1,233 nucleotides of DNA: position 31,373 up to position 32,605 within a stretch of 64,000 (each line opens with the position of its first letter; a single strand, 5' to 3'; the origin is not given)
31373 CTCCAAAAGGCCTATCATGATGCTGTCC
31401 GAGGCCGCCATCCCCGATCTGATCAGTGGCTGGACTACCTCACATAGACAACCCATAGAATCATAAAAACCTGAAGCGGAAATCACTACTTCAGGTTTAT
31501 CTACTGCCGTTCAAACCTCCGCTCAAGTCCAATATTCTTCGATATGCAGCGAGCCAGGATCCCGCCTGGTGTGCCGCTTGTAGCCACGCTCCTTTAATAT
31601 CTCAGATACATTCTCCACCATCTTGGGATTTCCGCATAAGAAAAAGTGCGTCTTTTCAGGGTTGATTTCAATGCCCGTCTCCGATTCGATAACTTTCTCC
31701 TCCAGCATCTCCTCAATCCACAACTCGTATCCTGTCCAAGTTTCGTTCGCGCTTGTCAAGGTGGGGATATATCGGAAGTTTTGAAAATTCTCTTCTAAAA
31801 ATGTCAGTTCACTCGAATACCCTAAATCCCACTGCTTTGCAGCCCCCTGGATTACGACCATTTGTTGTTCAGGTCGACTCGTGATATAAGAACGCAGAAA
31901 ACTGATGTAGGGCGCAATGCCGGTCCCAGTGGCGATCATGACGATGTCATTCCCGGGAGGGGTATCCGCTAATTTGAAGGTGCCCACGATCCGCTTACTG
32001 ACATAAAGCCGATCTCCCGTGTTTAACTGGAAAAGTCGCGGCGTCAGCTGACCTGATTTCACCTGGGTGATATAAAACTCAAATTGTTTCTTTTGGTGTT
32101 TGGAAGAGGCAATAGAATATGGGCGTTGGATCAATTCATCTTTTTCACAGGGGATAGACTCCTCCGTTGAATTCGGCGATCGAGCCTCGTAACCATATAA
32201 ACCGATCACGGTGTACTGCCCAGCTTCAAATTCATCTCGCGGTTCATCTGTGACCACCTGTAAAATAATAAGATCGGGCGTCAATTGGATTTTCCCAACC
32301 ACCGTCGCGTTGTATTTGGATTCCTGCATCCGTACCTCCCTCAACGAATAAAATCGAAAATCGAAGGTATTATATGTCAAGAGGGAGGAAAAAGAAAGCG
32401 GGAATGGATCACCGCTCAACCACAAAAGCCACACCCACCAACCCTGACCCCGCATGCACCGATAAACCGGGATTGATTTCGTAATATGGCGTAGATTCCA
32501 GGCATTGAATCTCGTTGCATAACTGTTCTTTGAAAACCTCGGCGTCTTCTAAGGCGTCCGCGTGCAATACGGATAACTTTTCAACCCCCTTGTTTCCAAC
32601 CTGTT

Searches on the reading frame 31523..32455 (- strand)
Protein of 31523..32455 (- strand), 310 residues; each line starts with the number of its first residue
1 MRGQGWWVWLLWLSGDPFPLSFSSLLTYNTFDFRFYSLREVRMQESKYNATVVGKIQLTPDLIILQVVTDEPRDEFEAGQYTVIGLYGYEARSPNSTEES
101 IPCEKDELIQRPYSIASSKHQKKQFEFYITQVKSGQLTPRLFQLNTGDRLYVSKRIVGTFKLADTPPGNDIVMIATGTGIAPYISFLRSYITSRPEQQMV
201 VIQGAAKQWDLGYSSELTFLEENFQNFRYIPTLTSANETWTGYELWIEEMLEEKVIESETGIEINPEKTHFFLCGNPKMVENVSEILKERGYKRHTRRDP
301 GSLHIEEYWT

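Call 89: search_protein_families(library=pfam, proteins=[window:31523-32455:-], max_evalue=0.00001)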
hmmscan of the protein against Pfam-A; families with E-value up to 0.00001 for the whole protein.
window:31523-32455:- (310 aa): 2 families
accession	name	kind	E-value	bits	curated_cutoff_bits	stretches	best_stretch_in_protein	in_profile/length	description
PF00175.26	NAD_binding_1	-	3.3e-18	66.8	22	1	173-284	1-108/109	Oxidoreductase NAD-binding domain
PF00970.30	FAD_binding_6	-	2.9e-06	28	21.1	0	105-152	43-90/99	Oxidoreductase FAD-binding domain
